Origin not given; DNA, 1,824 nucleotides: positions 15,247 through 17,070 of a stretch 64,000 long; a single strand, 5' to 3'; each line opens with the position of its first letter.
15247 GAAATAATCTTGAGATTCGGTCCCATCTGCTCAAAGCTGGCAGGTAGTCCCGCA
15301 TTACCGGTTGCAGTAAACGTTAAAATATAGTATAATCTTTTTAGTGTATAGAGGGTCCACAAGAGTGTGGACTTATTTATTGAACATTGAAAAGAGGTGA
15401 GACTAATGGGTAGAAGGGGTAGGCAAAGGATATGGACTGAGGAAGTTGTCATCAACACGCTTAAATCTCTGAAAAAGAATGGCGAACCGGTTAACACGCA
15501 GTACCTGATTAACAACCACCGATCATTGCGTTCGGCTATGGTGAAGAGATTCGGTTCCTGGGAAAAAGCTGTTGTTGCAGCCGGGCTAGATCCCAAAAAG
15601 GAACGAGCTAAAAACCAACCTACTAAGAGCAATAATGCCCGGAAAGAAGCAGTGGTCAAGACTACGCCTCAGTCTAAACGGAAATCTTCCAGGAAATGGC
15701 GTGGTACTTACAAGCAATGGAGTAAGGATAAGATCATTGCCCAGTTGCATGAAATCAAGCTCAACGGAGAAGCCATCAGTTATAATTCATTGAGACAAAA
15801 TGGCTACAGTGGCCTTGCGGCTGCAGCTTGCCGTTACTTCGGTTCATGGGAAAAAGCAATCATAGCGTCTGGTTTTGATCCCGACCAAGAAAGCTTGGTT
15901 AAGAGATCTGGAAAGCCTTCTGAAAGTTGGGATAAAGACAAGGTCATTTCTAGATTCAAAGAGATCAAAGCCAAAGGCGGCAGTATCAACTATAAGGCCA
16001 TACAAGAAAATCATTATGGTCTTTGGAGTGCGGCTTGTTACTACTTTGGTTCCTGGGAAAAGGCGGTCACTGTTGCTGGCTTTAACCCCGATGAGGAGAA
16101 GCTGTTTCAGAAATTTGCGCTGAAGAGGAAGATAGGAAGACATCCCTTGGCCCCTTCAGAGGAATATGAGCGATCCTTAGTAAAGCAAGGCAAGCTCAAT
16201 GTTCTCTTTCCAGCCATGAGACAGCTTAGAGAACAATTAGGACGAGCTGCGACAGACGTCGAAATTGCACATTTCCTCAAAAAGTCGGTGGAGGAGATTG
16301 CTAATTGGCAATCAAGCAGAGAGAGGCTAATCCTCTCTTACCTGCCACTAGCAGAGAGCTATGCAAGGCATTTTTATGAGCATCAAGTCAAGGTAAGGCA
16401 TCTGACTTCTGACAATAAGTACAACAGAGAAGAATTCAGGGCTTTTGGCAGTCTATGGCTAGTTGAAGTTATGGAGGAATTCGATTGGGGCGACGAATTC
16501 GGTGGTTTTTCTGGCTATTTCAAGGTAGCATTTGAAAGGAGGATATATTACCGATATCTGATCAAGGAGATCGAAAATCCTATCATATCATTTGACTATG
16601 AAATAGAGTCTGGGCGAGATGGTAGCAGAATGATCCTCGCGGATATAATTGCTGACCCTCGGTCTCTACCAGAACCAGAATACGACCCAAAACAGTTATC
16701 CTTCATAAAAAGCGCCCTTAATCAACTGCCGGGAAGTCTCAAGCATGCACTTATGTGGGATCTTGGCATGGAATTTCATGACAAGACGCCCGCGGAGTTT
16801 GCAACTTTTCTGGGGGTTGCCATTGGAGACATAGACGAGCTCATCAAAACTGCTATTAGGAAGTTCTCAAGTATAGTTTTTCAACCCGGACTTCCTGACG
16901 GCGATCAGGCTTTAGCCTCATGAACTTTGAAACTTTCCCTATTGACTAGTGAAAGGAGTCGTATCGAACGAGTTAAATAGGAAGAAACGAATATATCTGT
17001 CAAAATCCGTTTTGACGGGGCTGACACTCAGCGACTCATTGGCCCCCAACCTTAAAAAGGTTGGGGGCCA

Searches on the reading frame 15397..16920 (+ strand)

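Call 16: search_protein_families(library=pfam, proteins=[window:15397-16920:+], max_evalue=0.01)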
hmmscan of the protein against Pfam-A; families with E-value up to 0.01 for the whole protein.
window:15397-16920:+ (508 aa): 2 families
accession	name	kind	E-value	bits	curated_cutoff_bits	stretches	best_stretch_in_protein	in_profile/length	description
PF18780.6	HNH_repeat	-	6.5e-13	49.2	26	1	16-65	4-54/54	Homing endonuclease associated repeat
PF04539.22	Sigma70_r3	-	7.6e-07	29.6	25.3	1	267-309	3-45/78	Sigma-70 region 3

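Call 54: search_protein_families(library=padloc, proteins=[window:15397-16920:+], max_evalue=0.01)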
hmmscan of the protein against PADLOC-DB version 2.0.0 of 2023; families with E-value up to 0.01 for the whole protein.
window:15397-16920:+ (508 aa): 1 family
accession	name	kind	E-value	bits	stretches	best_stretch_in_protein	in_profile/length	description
PDLC03424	REase_II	-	0.0027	15.5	0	106-126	2-22/238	Type II restriction enzyme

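Call 86: search_protein_families(library=ncbifam, proteins=[window:15397-16920:+], max_evalue=0.01)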
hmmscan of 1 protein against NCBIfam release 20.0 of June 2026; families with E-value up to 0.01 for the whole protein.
window:15397-16920:+ (508 aa): 6 families
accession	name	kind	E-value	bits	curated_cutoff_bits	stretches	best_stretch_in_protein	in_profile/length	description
NF004572.0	PRK05911.1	equivalog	7.6e-06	25.5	378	1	226-315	68-158/257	RNA polymerase sigma factor sigma-28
TIGR02394.1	rpoS_proteo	equivalog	0.00011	21.9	378.7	1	266-313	131-178/285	RNA polymerase sigma factor RpoS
TIGR02937.1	sigma70-ECF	superfamily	0.0012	18.5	42.9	1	307-490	2-161/165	sigma-70 family RNA polymerase sigma factor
TIGR02479.1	FliA_WhiG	subfamily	0.0027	17.5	189.6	0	266-325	81-141/224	FliA/WhiG family RNA polymerase sigma factor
TIGR02997.1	Sig70-cyanoRpoD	subfamily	0.009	15.3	384.5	0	266-308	159-201/298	RNA polymerase sigma factor, RpoD/SigA family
NF005644.0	PRK07408.1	subfamily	0.0092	15.6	261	0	274-310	121-158/258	RNA polymerase sigma factor SigF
